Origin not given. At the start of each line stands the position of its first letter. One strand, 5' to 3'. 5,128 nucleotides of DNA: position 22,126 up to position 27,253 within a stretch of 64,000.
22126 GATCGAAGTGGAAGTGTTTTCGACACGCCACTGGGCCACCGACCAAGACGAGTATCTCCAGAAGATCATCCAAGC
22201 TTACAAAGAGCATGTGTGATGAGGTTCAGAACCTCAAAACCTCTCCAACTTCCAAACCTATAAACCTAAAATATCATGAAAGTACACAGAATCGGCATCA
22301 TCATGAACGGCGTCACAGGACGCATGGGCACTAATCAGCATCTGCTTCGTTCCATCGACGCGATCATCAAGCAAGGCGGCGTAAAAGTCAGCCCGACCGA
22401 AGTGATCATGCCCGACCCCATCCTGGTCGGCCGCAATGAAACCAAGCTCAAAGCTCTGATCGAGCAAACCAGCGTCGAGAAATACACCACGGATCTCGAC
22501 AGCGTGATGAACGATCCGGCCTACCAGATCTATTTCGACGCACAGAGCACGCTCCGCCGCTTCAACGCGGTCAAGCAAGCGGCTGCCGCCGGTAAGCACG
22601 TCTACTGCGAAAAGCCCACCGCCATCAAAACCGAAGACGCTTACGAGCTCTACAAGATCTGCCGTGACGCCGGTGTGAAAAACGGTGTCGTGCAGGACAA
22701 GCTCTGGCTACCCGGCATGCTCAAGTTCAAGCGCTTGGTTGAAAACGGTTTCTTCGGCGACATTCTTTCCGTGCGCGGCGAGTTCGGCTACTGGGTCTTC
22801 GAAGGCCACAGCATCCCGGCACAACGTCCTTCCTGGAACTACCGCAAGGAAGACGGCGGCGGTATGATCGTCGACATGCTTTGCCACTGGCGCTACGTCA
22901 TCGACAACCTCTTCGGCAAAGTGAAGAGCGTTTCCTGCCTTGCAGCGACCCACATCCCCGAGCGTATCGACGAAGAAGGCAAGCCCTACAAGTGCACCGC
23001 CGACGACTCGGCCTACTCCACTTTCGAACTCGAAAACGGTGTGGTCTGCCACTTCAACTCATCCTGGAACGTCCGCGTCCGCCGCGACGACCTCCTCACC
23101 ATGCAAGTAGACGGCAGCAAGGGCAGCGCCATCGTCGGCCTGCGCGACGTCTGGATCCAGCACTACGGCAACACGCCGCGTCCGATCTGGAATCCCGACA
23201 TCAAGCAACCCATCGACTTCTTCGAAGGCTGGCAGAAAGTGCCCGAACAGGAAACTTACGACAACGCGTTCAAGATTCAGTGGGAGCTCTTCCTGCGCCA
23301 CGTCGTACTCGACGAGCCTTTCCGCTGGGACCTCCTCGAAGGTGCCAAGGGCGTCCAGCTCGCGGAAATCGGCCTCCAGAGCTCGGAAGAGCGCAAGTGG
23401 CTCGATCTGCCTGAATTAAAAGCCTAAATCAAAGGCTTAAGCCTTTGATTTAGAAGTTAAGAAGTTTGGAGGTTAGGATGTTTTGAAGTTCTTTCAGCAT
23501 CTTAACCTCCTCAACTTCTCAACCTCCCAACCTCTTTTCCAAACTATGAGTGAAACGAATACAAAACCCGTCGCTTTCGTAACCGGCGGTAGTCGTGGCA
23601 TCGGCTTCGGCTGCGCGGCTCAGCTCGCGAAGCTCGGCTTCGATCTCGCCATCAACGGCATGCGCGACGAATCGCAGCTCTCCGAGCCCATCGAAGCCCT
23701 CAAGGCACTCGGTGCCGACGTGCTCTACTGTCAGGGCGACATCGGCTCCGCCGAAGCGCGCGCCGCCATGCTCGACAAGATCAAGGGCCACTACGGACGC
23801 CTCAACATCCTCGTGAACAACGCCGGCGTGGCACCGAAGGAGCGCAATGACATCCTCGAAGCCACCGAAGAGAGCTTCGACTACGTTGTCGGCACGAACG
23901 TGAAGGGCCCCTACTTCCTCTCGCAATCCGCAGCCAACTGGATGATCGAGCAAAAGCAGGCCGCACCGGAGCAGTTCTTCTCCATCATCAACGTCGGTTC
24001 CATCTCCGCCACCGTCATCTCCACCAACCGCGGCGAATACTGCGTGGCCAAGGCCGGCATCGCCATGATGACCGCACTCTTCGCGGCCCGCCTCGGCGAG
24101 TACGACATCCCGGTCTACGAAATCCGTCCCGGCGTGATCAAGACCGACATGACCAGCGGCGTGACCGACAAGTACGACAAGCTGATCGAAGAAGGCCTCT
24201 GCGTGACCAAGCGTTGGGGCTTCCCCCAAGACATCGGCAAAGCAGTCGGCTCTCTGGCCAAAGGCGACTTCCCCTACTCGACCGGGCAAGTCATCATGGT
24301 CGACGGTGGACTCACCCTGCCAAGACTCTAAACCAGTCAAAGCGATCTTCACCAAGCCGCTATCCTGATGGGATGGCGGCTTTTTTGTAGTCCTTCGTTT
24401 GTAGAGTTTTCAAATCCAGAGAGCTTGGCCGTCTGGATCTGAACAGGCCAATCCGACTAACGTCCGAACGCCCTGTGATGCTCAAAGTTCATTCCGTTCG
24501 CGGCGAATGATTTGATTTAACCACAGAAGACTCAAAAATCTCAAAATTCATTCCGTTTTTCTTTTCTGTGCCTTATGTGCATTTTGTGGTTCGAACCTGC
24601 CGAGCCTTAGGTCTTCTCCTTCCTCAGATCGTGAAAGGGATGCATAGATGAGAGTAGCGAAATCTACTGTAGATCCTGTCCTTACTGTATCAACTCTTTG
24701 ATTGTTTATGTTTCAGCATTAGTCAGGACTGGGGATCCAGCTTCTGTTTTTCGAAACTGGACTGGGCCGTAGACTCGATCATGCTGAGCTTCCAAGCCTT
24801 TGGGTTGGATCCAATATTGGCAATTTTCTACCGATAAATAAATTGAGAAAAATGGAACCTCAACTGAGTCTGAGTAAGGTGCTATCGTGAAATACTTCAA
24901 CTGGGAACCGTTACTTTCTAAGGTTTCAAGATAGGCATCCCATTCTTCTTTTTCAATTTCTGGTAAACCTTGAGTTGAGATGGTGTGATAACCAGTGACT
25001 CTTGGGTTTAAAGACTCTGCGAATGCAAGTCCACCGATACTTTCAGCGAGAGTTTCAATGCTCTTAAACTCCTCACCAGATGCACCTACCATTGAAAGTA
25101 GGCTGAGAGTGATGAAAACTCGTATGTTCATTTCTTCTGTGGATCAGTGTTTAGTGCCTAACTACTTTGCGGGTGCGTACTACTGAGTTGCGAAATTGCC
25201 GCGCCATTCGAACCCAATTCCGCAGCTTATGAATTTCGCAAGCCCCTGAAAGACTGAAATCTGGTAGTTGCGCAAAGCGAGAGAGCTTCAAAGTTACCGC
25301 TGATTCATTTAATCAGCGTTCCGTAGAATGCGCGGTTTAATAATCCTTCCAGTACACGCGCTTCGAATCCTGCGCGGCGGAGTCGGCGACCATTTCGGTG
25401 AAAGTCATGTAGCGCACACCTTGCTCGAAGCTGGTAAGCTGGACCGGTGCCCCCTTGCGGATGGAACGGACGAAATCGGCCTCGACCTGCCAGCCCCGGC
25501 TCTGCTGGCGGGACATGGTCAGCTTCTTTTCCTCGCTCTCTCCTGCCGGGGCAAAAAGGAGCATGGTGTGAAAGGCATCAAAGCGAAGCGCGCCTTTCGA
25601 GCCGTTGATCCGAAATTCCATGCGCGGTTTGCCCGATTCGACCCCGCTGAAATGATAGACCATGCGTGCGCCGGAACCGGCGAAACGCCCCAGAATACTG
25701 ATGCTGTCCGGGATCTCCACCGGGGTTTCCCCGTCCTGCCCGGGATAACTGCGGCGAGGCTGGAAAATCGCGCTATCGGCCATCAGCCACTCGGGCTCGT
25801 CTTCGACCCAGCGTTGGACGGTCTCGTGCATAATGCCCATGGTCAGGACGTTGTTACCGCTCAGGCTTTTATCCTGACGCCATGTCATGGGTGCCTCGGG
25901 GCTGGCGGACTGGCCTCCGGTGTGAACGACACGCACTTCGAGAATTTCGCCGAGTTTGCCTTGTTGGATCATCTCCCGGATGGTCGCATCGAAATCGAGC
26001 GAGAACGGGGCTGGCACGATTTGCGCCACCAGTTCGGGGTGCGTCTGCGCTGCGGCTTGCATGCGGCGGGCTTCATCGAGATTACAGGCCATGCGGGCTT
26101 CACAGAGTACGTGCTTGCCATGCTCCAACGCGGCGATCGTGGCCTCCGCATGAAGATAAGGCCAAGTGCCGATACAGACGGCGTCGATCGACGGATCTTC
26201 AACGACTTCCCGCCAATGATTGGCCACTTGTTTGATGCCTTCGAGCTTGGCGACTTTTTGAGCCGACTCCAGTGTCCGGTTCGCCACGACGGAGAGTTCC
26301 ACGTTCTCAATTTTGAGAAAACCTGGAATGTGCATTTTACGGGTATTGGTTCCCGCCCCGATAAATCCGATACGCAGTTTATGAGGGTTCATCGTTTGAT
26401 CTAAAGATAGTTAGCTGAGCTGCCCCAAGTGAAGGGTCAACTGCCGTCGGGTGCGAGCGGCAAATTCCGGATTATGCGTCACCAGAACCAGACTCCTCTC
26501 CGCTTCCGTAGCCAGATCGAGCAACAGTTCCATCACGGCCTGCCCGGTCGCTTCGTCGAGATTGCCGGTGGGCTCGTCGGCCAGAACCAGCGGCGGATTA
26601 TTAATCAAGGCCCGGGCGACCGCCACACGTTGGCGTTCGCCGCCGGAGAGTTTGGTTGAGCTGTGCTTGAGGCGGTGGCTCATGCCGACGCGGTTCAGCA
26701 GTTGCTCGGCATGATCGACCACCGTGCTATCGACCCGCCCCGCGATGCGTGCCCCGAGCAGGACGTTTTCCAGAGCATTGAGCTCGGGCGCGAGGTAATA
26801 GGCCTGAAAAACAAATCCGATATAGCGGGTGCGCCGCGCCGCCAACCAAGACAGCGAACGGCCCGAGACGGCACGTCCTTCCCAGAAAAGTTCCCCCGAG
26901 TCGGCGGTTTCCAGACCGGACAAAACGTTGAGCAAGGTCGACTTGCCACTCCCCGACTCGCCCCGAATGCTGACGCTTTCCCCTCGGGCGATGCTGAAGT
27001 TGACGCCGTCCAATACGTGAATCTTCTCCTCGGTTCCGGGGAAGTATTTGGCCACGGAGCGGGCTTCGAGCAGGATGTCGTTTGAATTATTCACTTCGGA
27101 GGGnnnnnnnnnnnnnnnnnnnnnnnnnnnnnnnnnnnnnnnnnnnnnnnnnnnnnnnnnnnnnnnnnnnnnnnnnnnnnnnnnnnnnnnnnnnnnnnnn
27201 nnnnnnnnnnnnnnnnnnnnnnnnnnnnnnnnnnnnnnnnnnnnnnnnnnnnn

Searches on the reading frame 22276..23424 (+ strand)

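Call 76: search_protein_families(library=pfam, proteins=[window:22276-23424:+], max_evalue=0.00001)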
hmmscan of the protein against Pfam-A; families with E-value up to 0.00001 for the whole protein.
window:22276-23424:+ (383 aa): 4 families
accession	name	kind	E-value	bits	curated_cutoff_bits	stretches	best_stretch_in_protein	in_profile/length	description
PF22725.1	GFO_IDH_MocA_C3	-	9.3e-26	90.7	27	1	149-285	2-123/124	GFO/IDH/MocA C-terminal domain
PF02894.22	GFO_IDH_MocA_C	-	8.1e-18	65.4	22.9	1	152-378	1-218/218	Oxidoreductase family, C-terminal alpha/beta domain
PF01408.29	GFO_IDH_MocA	-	1.2e-10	42.5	24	1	50-135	31-115/120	Oxidoreductase family, NAD-binding Rossmann fold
PF22685.1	Gal80p_C-like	-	1.7e-08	35.2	29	1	146-284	1-147/152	Gal80p, C-terminal domain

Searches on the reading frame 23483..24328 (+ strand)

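Call 76: search_protein_families(library=pfam, proteins=[window:23483-24328:+], max_evalue=0.00001)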
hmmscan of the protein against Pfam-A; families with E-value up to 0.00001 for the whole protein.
window:23483-24328:+ (282 aa): 3 families
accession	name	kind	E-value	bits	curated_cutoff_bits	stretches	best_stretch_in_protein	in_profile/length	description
PF13561.12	adh_short_C2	-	1.6e-47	162.6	27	1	38-278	6-236/236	Enoyl-(Acyl carrier protein) reductase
PF00106.31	adh_short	-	2.7e-41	141.6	26.6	1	30-230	2-193/195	short chain dehydrogenase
PF08659.16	KR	-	1.1e-10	42.1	22.6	1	32-191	4-154/180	KR domain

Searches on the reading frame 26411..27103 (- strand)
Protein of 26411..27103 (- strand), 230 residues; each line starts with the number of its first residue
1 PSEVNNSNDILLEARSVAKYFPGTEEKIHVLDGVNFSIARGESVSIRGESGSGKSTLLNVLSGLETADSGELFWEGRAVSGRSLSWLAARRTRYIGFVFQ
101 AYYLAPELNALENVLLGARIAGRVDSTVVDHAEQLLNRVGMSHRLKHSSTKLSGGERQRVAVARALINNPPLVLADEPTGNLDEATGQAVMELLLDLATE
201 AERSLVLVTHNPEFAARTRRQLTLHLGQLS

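Call 76: search_protein_families(library=pfam, proteins=[window:26411-27103:-], max_evalue=0.00001)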
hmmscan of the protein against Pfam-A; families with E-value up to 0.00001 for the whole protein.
window:26411-27103:- (230 aa): 2 families
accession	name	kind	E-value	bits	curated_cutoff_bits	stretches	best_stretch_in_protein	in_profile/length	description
PF00005.33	ABC_tran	-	1e-33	117.3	25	1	31-179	1-136/137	ABC transporter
PF13191.12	AAA_16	-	6.8e-07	30.4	32.6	1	39-207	20-166/167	AAA ATPase domain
